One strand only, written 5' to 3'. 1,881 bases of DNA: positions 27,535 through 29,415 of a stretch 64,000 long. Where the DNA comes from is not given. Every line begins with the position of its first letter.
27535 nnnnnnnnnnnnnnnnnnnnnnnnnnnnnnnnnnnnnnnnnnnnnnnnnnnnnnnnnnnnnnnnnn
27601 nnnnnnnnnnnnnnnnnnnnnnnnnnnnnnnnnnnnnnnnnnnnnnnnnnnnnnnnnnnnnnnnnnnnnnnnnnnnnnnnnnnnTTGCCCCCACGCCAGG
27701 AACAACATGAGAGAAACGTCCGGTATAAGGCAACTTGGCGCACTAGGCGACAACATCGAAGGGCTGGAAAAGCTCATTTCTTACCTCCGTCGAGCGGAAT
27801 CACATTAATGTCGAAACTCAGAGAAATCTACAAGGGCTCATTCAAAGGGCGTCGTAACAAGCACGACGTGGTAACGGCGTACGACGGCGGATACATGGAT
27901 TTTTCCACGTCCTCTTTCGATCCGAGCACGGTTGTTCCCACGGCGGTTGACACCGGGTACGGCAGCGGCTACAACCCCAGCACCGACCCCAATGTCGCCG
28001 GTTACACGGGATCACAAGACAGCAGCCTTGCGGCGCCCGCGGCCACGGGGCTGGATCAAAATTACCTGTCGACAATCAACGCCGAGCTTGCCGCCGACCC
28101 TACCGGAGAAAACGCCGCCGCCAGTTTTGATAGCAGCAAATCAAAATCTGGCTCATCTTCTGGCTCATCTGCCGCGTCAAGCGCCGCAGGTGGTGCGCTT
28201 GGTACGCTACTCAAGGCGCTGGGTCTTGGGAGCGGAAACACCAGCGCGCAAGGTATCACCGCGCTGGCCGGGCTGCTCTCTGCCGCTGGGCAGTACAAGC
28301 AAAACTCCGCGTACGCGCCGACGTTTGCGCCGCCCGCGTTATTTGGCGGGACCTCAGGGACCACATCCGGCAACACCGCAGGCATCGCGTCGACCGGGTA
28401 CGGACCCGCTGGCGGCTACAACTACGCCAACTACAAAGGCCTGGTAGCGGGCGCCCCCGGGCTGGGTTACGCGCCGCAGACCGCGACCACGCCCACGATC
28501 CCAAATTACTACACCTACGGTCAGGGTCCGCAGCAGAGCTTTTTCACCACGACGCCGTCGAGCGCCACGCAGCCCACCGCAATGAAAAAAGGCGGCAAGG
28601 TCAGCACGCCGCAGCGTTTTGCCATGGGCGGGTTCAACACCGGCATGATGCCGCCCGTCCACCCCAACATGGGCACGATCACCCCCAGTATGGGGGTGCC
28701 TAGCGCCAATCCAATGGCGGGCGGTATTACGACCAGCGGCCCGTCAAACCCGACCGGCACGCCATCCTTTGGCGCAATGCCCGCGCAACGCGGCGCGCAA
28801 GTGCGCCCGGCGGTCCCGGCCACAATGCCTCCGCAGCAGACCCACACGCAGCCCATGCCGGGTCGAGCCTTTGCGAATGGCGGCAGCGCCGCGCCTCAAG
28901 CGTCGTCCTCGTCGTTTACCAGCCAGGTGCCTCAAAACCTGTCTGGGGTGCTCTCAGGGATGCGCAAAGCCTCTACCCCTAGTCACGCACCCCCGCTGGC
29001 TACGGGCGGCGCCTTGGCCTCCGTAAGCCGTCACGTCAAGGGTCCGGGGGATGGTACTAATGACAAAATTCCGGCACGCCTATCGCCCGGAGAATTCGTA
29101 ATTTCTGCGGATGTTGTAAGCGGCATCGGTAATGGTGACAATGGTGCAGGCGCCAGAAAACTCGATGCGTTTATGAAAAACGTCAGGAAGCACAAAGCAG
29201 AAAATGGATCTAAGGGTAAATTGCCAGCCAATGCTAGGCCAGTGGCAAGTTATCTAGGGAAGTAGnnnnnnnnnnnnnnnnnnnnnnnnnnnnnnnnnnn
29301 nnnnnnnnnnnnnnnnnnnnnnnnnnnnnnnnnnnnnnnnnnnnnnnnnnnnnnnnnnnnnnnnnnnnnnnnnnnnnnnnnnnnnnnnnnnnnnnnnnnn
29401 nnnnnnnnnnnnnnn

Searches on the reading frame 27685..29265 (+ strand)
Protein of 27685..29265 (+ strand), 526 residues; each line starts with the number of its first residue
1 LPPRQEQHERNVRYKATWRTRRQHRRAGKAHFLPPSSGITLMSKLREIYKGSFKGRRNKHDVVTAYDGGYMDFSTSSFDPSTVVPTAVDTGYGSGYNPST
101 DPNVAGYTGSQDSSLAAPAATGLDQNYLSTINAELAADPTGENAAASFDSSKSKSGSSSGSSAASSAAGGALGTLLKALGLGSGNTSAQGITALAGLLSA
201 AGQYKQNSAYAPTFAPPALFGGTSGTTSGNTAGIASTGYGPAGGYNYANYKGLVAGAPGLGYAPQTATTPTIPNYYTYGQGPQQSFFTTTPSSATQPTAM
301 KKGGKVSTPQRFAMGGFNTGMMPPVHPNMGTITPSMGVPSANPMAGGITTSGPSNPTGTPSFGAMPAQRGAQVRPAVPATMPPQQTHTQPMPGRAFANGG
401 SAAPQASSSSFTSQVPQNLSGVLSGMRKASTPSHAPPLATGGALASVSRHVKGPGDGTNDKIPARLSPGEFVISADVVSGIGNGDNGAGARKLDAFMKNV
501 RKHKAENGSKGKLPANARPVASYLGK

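Call 32: search_protein_families(library=phrogs, proteins=[window:27685-29265:+], max_evalue=0.01)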
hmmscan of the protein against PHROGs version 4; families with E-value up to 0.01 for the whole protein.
window:27685-29265:+ (526 aa): 5 families
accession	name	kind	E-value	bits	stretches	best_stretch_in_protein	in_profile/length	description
phrog_6090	-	tail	2.3e-05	23.2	1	449-515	1101-1170/1853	tail length tape measure protein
phrog_25241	-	tail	0.00034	20.3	1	450-475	683-708/810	tail length tape measure protein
phrog_5448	-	tail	0.00039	18.4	1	450-516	2288-2350/3103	tail length tape measure protein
phrog_17300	-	tail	0.0013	18.2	1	423-475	748-804/900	tail length tape measure protein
phrog_13338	-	unknown function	0.0017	17.6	1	395-478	741-816/903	-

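Call 33: search_protein_families(library=pfam, proteins=[window:27685-29265:+], max_evalue=0.01)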
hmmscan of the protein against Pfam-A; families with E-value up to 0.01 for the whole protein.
window:27685-29265:+ (526 aa): 0 families

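Call 62: find_related_loci(query=window:27808-29262:+, collection=viral_contigs, flank=3000)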
Query window:27808-29262:+ (485 aa) in viral_contigs; peptide patterns used: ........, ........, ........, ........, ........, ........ (x = any residue, [..] = any of these).
7 stretches matched a pattern, but none encodes a relative of the query by tblastn (E <= 1e-3).

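Call 87: search_solved_structures(query=window:27808-29262:+, max_evalue=5, show_alignments=2)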
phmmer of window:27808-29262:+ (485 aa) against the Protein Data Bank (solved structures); distinct sequences matched with E-value up to 5: 0.
